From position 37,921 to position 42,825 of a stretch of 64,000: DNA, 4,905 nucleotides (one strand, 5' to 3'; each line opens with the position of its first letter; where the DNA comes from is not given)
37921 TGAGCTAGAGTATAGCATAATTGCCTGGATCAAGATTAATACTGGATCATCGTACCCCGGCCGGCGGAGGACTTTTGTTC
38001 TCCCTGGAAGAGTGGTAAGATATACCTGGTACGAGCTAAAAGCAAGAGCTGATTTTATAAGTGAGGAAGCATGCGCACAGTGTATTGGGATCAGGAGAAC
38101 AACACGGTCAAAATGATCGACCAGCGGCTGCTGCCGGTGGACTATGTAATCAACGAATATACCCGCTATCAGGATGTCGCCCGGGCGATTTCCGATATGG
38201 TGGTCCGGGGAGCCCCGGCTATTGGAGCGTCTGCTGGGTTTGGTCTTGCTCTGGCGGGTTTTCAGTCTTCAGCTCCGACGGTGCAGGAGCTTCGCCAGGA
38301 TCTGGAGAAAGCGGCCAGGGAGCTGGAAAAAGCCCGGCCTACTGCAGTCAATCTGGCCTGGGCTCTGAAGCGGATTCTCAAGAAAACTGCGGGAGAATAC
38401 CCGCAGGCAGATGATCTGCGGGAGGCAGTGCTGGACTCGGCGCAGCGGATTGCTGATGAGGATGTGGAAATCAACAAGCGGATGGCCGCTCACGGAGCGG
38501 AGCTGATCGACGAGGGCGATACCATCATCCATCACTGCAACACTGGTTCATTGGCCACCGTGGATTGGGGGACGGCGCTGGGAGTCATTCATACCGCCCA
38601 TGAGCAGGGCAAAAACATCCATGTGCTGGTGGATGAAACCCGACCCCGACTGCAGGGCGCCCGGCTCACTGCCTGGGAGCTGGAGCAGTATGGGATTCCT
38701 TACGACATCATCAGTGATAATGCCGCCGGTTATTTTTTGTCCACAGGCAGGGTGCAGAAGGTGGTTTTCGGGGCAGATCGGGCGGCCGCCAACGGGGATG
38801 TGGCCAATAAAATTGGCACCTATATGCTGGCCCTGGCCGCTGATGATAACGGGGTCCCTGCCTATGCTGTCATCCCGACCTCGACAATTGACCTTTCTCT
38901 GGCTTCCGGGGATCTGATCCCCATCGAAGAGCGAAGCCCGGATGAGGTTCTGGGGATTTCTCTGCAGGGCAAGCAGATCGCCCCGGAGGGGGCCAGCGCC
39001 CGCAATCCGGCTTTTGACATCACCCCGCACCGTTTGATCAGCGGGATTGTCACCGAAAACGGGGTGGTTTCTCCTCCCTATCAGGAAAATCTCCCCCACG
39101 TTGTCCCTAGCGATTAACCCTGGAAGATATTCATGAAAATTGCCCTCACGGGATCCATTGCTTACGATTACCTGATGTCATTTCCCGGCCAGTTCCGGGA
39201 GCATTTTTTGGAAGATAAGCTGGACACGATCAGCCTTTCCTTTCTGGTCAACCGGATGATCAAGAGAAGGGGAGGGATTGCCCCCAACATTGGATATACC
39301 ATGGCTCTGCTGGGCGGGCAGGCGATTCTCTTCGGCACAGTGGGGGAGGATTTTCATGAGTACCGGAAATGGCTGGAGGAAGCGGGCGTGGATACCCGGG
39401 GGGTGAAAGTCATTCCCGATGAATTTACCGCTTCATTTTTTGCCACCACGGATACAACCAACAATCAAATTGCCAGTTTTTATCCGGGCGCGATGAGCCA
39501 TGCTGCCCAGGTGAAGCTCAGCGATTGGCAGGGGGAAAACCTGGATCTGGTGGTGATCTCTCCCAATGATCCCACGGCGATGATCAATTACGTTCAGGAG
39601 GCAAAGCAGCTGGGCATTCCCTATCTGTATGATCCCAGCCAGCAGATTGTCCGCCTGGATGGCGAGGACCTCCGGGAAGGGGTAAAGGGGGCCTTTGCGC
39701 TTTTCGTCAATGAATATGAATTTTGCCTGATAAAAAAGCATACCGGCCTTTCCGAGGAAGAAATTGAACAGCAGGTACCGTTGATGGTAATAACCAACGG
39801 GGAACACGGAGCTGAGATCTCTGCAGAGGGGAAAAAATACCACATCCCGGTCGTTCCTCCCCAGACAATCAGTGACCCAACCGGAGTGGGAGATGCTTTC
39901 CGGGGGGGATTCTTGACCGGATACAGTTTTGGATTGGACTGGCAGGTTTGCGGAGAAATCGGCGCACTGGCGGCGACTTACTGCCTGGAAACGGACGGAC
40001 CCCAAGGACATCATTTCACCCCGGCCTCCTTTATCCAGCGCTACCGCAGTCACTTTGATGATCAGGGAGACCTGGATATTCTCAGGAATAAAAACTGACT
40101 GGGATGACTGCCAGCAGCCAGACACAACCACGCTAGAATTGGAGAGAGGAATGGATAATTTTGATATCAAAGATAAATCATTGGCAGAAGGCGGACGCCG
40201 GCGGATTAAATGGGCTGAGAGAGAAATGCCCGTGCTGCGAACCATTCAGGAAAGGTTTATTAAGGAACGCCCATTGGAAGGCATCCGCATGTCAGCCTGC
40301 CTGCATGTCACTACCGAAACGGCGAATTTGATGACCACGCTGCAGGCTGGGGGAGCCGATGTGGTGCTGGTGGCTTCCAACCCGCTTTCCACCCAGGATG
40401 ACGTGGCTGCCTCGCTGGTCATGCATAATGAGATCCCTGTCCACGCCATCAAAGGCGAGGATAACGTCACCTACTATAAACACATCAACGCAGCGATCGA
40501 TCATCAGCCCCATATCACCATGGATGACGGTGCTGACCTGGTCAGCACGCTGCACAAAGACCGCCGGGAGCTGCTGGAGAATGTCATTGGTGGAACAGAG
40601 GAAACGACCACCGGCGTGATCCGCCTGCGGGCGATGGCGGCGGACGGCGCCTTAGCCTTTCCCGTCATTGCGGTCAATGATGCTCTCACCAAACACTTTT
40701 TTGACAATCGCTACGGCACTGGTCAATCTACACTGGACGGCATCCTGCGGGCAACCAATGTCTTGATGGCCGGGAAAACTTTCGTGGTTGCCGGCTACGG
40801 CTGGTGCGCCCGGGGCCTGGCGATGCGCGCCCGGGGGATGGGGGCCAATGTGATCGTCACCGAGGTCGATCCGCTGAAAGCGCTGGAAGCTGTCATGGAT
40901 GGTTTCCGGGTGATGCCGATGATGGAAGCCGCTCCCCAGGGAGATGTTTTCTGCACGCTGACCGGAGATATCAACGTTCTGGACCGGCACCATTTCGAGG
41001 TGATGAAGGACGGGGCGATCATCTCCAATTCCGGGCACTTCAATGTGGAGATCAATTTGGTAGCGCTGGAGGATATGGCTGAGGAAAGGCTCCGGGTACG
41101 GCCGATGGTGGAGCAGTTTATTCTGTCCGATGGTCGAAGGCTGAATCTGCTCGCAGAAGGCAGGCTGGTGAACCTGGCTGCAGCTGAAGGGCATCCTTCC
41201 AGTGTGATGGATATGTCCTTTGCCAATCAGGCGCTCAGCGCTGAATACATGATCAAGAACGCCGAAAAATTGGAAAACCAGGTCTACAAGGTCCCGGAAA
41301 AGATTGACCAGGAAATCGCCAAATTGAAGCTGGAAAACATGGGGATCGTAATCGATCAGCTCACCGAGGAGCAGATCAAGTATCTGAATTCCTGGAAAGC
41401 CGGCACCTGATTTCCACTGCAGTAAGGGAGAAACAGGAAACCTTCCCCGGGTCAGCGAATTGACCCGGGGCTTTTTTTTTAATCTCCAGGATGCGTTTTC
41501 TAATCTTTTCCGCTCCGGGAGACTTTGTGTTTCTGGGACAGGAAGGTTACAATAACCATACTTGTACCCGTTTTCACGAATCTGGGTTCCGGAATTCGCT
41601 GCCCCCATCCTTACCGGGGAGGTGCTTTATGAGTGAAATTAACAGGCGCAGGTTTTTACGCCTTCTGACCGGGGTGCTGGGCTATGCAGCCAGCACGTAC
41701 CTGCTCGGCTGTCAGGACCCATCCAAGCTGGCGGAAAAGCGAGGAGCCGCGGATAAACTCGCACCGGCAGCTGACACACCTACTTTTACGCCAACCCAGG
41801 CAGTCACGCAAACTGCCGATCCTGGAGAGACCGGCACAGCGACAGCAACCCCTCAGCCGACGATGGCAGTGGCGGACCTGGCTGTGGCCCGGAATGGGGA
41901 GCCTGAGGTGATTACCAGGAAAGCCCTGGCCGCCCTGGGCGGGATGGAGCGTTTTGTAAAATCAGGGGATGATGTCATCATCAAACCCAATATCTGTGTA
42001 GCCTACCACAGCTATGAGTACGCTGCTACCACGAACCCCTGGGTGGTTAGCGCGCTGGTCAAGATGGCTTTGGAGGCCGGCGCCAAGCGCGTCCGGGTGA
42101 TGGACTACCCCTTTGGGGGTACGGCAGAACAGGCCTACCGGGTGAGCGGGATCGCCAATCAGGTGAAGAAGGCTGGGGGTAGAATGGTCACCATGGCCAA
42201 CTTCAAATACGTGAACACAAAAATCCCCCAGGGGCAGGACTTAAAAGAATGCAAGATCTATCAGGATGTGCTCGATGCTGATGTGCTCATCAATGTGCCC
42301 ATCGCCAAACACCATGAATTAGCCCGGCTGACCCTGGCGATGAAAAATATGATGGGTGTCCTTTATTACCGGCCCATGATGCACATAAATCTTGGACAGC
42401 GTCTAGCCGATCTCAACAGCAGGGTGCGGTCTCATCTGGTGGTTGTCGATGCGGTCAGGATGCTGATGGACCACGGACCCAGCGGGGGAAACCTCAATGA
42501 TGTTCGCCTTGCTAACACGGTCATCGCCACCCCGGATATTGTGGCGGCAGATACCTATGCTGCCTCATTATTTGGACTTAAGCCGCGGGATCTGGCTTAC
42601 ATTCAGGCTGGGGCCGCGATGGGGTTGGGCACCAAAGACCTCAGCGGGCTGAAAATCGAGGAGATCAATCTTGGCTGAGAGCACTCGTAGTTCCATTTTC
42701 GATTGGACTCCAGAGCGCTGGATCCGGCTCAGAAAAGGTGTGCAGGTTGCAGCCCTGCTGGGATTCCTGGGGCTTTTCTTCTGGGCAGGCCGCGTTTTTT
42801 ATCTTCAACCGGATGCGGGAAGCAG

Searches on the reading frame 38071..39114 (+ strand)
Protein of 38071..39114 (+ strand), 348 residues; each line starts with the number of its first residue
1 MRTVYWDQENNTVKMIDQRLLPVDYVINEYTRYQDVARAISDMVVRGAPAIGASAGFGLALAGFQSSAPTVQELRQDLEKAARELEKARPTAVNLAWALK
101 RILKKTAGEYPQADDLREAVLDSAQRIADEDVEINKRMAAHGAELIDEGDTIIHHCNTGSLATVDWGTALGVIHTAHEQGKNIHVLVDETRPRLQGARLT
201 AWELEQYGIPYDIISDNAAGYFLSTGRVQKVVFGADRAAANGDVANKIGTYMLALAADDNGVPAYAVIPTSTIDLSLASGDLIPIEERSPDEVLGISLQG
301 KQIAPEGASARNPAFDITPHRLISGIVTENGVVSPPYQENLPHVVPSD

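Call 29: search_protein_families(library=pfam, proteins=[window:38071-39114:+], max_evalue=0.0001)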
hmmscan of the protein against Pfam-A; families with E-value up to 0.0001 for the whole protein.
window:38071-39114:+ (348 aa): 1 family
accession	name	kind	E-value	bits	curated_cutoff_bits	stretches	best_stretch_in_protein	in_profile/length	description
PF01008.23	IF-2B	-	2.7e-84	283.2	22.4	1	45-335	2-280/280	Initiation factor 2 subunit family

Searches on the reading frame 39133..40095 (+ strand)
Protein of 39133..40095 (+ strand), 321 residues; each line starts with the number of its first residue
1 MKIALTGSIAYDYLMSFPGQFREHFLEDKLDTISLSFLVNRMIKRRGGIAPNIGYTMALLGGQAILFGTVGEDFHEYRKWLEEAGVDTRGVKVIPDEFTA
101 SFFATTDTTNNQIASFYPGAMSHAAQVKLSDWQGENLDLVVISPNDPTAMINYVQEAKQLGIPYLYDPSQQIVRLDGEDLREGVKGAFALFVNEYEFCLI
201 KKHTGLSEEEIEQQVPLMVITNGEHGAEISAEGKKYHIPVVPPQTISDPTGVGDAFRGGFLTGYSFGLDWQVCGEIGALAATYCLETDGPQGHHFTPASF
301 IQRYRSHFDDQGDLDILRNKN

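Call 29: search_protein_families(library=pfam, proteins=[window:39133-40095:+], max_evalue=0.0001)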
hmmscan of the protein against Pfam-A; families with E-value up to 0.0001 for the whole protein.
window:39133-40095:+ (321 aa): 1 family
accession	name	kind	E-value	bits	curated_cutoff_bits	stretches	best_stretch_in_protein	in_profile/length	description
PF00294.29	PfkB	-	3.7e-36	125.4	25.8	1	35-291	25-296/302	pfkB family carbohydrate kinase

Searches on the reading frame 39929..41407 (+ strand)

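Call 29: search_protein_families(library=pfam, proteins=[window:39929-41407:+], max_evalue=0.0001)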
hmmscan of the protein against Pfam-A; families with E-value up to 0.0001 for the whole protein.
window:39929-41407:+ (493 aa): 4 families
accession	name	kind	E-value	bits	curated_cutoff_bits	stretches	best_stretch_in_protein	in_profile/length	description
PF05221.23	AdoHcyase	-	1.1e-64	218.8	25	2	78-212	2-140/299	S-adenosyl-L-homocysteine hydrolase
PF00670.27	AdoHcyase_NAD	-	2.1e-51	174.7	27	1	260-420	1-161/162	S-adenosyl-L-homocysteine hydrolase, NAD binding domain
PF07991.19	KARI_N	-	9.1e-08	32.3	20.6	1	280-381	2-107/165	Acetohydroxy acid isomeroreductase, NADPH-binding domain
PF02826.25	2-Hacid_dh_C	-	1.3e-06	28.4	25.1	1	279-369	33-127/178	D-isomer specific 2-hydroxyacid dehydrogenase, NAD binding domain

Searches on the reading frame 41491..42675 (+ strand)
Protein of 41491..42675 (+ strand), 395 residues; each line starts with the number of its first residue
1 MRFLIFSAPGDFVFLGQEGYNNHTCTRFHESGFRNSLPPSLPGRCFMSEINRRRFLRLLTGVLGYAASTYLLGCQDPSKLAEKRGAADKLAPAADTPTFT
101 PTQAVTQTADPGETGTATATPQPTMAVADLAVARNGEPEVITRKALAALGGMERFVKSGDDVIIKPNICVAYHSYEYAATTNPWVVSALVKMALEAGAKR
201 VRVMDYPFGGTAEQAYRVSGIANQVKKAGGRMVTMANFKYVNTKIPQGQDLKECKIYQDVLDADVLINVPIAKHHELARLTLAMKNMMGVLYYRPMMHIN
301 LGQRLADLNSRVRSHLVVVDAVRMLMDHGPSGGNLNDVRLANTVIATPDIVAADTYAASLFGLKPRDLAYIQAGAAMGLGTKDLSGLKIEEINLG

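Call 29: search_protein_families(library=pfam, proteins=[window:41491-42675:+], max_evalue=0.0001)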
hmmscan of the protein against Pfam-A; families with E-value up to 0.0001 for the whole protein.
window:41491-42675:+ (395 aa): 1 family
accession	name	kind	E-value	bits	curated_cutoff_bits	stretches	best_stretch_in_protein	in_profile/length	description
PF04015.17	DUF362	-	2.4e-46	158.7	24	1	162-358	1-199/200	Domain of unknown function (DUF362)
